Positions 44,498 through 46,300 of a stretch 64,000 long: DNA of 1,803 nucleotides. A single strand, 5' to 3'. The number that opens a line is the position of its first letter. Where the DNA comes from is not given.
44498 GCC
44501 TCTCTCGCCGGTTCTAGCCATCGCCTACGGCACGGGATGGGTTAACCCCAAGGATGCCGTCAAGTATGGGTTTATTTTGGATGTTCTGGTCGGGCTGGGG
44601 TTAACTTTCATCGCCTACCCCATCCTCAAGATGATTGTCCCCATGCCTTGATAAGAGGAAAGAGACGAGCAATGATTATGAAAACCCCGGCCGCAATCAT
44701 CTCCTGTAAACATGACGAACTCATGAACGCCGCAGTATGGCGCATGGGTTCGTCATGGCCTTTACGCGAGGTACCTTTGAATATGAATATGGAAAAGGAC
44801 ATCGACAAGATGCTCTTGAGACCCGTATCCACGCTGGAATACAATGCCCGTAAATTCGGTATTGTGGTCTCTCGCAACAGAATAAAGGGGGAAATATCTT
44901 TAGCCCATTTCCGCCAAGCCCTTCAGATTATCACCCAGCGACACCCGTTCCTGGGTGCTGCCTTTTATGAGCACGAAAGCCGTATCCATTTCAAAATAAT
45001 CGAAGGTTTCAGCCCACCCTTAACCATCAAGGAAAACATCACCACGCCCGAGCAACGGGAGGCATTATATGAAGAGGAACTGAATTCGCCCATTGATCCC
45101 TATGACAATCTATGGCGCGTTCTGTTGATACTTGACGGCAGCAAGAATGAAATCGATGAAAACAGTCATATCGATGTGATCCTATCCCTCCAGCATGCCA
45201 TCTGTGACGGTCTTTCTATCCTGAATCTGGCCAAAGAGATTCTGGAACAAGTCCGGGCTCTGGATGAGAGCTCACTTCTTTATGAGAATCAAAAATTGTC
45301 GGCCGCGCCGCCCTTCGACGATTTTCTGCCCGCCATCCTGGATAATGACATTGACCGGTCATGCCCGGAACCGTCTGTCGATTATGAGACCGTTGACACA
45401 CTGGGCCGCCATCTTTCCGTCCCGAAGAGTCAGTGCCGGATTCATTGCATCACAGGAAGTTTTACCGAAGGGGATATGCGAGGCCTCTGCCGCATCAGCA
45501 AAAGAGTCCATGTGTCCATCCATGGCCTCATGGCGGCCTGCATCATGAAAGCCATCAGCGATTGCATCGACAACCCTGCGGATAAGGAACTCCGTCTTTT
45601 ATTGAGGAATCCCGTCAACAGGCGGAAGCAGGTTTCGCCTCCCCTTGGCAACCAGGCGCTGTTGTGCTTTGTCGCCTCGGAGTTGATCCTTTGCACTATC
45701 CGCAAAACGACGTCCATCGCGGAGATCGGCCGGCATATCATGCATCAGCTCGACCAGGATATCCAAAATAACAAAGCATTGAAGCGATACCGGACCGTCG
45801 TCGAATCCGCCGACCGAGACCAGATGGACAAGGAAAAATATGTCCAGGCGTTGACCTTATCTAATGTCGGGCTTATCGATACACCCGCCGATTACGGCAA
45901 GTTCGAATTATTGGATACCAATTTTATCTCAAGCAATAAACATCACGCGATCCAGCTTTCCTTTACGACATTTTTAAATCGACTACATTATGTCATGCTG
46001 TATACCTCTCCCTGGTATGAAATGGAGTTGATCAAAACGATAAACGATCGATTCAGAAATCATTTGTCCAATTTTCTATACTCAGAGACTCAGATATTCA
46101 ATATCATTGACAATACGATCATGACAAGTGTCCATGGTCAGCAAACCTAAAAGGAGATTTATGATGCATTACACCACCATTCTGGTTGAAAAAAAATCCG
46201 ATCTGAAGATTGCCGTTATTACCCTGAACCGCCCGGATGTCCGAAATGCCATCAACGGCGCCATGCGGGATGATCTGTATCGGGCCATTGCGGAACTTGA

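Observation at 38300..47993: Unusual plus-strand cluster: two HMGL-like lyases, two SLC13/ArsB-type anion permeases, a CoA-transferase, a condensation-like acyltransferase and a crotonase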

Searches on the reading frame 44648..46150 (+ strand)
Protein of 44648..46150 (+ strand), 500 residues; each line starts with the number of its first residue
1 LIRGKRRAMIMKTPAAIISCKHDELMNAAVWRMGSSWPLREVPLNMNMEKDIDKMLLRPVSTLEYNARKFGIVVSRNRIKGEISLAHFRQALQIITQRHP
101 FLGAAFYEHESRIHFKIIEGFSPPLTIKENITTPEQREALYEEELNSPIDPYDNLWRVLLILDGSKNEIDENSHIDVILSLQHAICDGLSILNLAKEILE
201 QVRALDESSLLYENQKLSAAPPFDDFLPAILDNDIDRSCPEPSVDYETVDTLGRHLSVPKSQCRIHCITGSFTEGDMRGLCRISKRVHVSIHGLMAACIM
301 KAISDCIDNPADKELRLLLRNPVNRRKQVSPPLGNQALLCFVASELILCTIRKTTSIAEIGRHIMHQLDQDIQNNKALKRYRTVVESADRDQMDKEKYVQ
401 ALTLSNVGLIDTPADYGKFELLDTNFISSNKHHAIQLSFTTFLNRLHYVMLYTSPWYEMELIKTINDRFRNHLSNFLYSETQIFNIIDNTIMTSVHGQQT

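Call 3: search_protein_families(library=pfam, proteins=[window:44648-46150:+])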
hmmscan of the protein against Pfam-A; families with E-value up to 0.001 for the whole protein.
window:44648-46150:+ (500 aa): 2 families
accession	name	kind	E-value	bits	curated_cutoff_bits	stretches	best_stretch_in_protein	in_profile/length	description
PF16911.10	PapA_C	-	9.4e-20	71.3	30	1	278-435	18-171/203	Phthiocerol/phthiodiolone dimycocerosyl transferase C-terminus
PF00668.25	Condensation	-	0.00012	21.4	30.6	0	78-205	34-161/456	Condensation domain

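Call 4: search_protein_families(library=ncbifam, proteins=[window:44648-46150:+])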
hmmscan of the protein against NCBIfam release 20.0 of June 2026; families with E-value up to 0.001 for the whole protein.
window:44648-46150:+ (500 aa): 1 family
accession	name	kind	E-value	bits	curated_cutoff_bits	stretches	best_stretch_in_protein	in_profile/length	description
NF006787.0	PRK09294.1-1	subfamily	3.9e-11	42.5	396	1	78-376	29-312/420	acyltransferase PapA5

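Call 11: find_related_loci(query=window:44786-46150:+, collection=genome_contigs, flank=10000)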
Query window:44786-46150:+ (454 aa) in genome_contigs; peptide patterns used: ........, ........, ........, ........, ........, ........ (x = any residue, [..] = any of these).
67 stretches matched a pattern, but none encodes a relative of the query by tblastn (E <= 1e-3).

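Call 12: find_homologous_proteins(query=window:44786-46150:+)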
Query window:44786-46150:+ (454 aa): 10 proteins with E <= 0.001 among 5447 candidates.
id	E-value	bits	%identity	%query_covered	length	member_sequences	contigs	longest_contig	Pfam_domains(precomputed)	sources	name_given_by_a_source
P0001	0.0e+0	1025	100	100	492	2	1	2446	PF16911.11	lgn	-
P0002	3.2e-177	608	64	94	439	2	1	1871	PF16911.11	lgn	-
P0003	1.0e-169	583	62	94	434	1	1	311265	PF16911.11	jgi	-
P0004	1.5e-148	513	52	93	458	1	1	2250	PF16911.11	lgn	-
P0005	8.0e-145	501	53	94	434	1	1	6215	PF16911.11,PF07247.18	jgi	jgi:hypothetical protein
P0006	5.5e-144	498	51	93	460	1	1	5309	PF16911.11,PF07247.18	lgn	-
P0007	2.7e-132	460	48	95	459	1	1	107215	PF00668.26,PF16911.11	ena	-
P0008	3.3e-132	460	48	94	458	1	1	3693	PF00668.26,PF16911.11,PF07247.18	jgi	jgi:hypothetical protein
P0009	2.5e-129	450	48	92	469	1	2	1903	PF00668.26,PF16911.11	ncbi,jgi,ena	-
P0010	3.4e-129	450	47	93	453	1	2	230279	PF16911.11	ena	-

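Call 13: find_encoding_contigs(protein=P0003, flank=10000, max_places=3)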
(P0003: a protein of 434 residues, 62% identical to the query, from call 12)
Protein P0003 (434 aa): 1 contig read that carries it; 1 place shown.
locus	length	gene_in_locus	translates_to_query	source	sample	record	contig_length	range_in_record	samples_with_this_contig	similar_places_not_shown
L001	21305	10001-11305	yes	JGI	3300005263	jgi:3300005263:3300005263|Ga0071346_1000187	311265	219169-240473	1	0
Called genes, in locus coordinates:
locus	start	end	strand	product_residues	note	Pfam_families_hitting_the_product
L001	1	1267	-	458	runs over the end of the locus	PF00158:Sigma54_activat, PF14532:Sigma54_activ_2, PF07728:AAA_5 (faint), PF25601:AAA_lid_14, PF02954:HTH_8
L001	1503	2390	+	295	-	PF02737:3HCDH_N, PF00725:3HCDH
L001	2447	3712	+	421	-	PF00108:Thiolase_N, PF02803:Thiolase_C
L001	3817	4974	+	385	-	PF02771:Acyl-CoA_dh_N, PF02770:Acyl-CoA_dh_M, PF00441:Acyl-CoA_dh_1, PF08028:Acyl-CoA_dh_2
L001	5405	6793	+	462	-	PF00939:Na_sulph_symp, PF03600:CitMHS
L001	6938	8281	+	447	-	PF02550:AcetylCoA_hydro, PF13336:AcetylCoA_hyd_C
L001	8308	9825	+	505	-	PF00939:Na_sulph_symp, PF03600:CitMHS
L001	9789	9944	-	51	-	-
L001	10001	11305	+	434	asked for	PF16911:PapA_C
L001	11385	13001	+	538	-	PF00501:AMP-binding, PF13193:AMP-binding_C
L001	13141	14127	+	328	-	PF03401:TctC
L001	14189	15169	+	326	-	PF03401:TctC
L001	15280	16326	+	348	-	PF01144:CoA_trans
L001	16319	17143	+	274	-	PF01144:CoA_trans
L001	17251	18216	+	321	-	PF03401:TctC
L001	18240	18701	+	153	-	PF07331:TctB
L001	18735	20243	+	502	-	PF01970:TctA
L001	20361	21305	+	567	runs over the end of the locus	PF00501:AMP-binding, PF13193:AMP-binding_C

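Call 14: find_encoding_contigs(protein=P0007, flank=10000, max_places=3)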
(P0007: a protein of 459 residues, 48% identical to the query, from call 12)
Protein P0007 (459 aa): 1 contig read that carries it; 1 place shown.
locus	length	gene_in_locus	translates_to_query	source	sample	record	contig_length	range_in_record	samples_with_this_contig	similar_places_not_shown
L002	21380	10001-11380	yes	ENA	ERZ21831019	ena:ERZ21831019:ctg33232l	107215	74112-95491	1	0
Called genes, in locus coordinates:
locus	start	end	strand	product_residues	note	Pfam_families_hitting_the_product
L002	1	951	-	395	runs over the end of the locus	PF00108:Thiolase_N, PF22691:Thiolase_C_1, PF02803:Thiolase_C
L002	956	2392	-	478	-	PF08541:ACP_syn_III_C (weak), PF12172:zf-ChsH2 (weak), PF01796:OB_ChsH2_C (weak)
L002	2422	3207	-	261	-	PF00378:ECH_1, PF16113:ECH_2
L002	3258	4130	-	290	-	PF02737:3HCDH_N, PF03446:NAD_binding_2 (weak), PF00725:3HCDH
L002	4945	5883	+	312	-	PF01144:CoA_trans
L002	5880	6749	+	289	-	PF01144:CoA_trans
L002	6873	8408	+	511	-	PF01039:Carboxyl_trans, PF03255:ACCA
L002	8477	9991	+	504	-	PF00939:Na_sulph_symp, PF03600:CitMHS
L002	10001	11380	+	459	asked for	PF00668:Condensation, PF16911:PapA_C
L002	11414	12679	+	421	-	PF13336:AcetylCoA_hyd_C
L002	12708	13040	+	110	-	-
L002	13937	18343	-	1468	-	PF19190:BACON_2 (faint), PF13004:BACON (weak)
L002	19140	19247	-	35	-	-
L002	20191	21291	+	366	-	PF04055:Radical_SAM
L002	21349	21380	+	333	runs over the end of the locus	-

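Call 15: find_encoding_contigs(protein=P0010, flank=10000, max_places=3)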
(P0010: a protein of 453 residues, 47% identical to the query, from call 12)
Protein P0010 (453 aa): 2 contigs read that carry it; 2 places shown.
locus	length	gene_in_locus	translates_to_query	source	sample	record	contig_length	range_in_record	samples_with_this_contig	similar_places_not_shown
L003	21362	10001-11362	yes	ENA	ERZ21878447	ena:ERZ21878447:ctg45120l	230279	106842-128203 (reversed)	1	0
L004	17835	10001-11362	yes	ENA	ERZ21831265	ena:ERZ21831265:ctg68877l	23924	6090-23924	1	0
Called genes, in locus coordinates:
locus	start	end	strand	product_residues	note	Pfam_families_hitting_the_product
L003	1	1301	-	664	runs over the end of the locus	PF01642:MM_CoA_mutase, PF02310:B12-binding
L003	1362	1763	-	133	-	PF00903:Glyoxalase, PF13468:Glyoxalase_3, PF13669:Glyoxalase_4, PF18029:Glyoxalase_6 (weak)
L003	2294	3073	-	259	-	PF00378:ECH_1, PF16113:ECH_2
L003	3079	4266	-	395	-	PF00108:Thiolase_N, PF02803:Thiolase_C, PF22691:Thiolase_C_1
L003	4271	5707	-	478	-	PF08541:ACP_syn_III_C (weak), PF12172:zf-ChsH2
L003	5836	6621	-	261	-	PF00378:ECH_1, PF16113:ECH_2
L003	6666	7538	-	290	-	PF02737:3HCDH_N, PF03446:NAD_binding_2 (faint), PF00725:3HCDH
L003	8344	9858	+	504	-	PF00939:Na_sulph_symp, PF03600:CitMHS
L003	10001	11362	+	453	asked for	PF16911:PapA_C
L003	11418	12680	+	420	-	PF13336:AcetylCoA_hyd_C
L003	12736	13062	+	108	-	-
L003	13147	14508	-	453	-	PF00108:Thiolase_N, PF02803:Thiolase_C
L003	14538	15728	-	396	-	PF00108:Thiolase_N, PF02803:Thiolase_C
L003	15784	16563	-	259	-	PF00378:ECH_1, PF16113:ECH_2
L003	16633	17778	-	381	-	PF02771:Acyl-CoA_dh_N, PF02770:Acyl-CoA_dh_M, PF00441:Acyl-CoA_dh_1, PF08028:Acyl-CoA_dh_2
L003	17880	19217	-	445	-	PF02550:AcetylCoA_hydro (weak), PF13336:AcetylCoA_hyd_C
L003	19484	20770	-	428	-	PF00083:Sugar_tr, PF07690:MFS_1, PF12832:MFS_1_like (faint), PF03092:BT1 (faint), PF07690:MFS_1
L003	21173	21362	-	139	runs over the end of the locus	PF01610:DDE_Tnp_ISL3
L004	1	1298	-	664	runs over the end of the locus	PF01642:MM_CoA_mutase, PF02310:B12-binding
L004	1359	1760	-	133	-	PF00903:Glyoxalase, PF13468:Glyoxalase_3, PF13669:Glyoxalase_4, PF18029:Glyoxalase_6 (weak)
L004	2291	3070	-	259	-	PF00378:ECH_1, PF16113:ECH_2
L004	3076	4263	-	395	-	PF00108:Thiolase_N, PF02803:Thiolase_C, PF22691:Thiolase_C_1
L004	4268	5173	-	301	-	PF08541:ACP_syn_III_C (weak), PF12172:zf-ChsH2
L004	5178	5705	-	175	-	PF08545:ACP_syn_III (faint)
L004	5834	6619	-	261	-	PF00378:ECH_1, PF16113:ECH_2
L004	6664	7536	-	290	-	PF02737:3HCDH_N, PF03446:NAD_binding_2 (faint), PF00725:3HCDH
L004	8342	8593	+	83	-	-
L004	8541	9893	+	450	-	PF00939:Na_sulph_symp, PF03600:CitMHS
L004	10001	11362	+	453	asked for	PF16911:PapA_C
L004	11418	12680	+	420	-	PF13336:AcetylCoA_hyd_C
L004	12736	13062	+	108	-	-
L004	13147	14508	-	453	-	PF00108:Thiolase_N, PF02803:Thiolase_C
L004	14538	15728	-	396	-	PF00108:Thiolase_N, PF02803:Thiolase_C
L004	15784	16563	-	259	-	PF00378:ECH_1, PF16113:ECH_2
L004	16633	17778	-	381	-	PF02771:Acyl-CoA_dh_N, PF02770:Acyl-CoA_dh_M, PF00441:Acyl-CoA_dh_1, PF08028:Acyl-CoA_dh_2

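Call 19: search_solved_structures(query=A1, max_evalue=1, show_alignments=1)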
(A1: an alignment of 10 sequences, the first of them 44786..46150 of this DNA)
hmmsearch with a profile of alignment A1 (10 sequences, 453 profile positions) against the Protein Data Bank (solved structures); distinct sequences matched with E-value up to 1: 4.
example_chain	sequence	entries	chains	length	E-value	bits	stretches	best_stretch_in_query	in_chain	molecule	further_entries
8s6l_A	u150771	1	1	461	2.6e-10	42.8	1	7-302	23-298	Phthiocerol/phthiodiolone dimycocerosyl transferase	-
8jbr_A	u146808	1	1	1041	0.002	20.2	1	30-157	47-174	McyA protein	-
6oyf_A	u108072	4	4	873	0.061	15.2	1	30-173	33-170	Txo1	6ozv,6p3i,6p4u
8f7h_A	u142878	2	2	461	0.16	13.9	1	30-187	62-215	Surfactin synthetase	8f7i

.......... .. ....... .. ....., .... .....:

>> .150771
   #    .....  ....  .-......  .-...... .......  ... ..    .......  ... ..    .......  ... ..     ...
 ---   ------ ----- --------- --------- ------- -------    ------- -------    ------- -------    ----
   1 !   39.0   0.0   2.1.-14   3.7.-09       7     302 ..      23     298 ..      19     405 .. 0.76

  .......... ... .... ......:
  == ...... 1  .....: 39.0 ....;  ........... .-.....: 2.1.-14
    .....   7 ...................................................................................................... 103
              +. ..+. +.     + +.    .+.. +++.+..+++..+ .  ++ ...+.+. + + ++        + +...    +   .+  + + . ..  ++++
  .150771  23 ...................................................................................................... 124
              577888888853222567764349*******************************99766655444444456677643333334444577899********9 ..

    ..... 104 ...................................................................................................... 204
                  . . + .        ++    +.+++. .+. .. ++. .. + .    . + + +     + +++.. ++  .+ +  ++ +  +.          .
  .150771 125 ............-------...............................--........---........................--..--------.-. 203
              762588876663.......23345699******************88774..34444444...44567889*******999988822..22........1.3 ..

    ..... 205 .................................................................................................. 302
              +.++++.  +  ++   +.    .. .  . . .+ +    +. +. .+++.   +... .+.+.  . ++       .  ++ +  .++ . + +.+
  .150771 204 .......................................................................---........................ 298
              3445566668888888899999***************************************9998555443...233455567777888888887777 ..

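Call 20: find_homologous_proteins(query=A1, max_evalue=0.001)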
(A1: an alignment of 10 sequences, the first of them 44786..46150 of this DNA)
Query A1 (10 sequences) (454 aa, profile of the alignment): 10 proteins with E <= 0.001 among 8000 candidates.
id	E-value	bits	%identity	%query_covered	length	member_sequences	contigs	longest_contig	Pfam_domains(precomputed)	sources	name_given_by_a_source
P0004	1.0e-260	883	52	93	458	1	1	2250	PF16911.11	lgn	-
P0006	3.7e-252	855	51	93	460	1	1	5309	PF16911.11,PF07247.18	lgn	-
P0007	1.7e-247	840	48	95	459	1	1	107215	PF00668.26,PF16911.11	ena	-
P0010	3.7e-247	838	47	93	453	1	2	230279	PF16911.11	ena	-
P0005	2.1e-241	819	53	94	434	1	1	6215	PF16911.11,PF07247.18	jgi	jgi:hypothetical protein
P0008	3.8e-241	819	48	94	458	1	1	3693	PF00668.26,PF16911.11,PF07247.18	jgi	jgi:hypothetical protein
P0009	9.0e-235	798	48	92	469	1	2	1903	PF00668.26,PF16911.11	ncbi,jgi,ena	-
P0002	1.4e-220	751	64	94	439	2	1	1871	PF16911.11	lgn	-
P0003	1.8e-219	747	62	94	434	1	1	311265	PF16911.11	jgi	-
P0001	1.0e-216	738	100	100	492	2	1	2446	PF16911.11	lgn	-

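Call 23: find_encoding_contigs(protein=P0005, flank=10000, max_places=3)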
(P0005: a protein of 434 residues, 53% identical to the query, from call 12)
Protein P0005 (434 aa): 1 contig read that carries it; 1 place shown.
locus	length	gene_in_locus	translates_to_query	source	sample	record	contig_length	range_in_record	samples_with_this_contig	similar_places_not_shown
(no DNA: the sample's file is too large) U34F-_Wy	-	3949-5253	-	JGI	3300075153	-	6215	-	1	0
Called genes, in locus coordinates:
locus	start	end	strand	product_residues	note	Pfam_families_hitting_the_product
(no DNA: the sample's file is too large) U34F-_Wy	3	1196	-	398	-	?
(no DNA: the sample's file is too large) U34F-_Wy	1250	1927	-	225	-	PF03963:FlgD, PF19077:Big_13 (weak), PF13861:FLgD_tudor, PF13860:FlgD_ig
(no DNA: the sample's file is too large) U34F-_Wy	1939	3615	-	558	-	PF02120:Flg_hook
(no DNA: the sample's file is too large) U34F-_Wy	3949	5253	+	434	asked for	PF07247:AATase (faint), PF16911:PapA_C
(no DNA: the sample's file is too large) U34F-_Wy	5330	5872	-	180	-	-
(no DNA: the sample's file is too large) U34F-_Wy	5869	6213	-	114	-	?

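Call 24: find_encoding_contigs(protein=P0006, flank=10000, max_places=3)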
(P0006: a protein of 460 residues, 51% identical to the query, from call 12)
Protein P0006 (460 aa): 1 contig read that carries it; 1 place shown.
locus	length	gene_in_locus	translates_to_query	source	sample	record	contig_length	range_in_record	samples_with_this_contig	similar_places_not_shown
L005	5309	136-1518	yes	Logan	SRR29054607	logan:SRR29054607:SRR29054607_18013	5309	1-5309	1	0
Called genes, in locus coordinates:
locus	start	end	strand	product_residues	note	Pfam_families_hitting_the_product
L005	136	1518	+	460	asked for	PF07247:AATase (faint), PF16911:PapA_C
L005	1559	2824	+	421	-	PF13336:AcetylCoA_hyd_C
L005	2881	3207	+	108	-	-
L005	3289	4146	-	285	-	PF02737:3HCDH_N, PF03446:NAD_binding_2 (weak), PF00725:3HCDH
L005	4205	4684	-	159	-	PF19480:DUF6016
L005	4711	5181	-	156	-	PF03168:LEA_2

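Call 25: find_encoding_contigs(protein=P0008, flank=10000, max_places=3)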
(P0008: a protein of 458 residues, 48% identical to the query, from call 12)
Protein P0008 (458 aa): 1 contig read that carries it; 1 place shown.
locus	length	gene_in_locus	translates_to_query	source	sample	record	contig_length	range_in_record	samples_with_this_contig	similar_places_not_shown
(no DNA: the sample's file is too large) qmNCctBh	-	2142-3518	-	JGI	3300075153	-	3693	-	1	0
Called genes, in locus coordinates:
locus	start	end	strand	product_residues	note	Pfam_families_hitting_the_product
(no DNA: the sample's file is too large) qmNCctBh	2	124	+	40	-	?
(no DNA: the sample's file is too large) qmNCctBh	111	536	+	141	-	-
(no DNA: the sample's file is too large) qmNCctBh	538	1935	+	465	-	PF01425:Amidase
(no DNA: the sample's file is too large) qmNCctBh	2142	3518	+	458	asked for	PF00668:Condensation (weak), PF07247:AATase (faint), PF16911:PapA_C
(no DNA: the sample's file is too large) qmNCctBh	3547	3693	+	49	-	?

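Call 26: find_related_loci(query=A1, collection=genome_contigs, flank=10000)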
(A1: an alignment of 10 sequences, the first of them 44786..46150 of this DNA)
Query A1 (454 aa) in genome_contigs; peptide patterns used: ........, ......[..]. (x = any residue, [..] = any of these).
373 stretches matched a pattern, but none encodes a relative of the query by tblastn (E <= 1e-3).

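Call 28: find_related_loci(query=A1, collection=metagenome_contigs, flank=10000)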
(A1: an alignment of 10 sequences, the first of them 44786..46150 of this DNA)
Query A1 (454 aa) in metagenome_contigs; peptide patterns used: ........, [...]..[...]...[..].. (x = any residue, [..] = any of these).
437 stretches matched a pattern; 1 encode a relative of the query (tblastn E <= 1e-3); 1 distinct loci.
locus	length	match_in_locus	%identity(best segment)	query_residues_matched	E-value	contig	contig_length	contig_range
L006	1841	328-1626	48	10-427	1e-147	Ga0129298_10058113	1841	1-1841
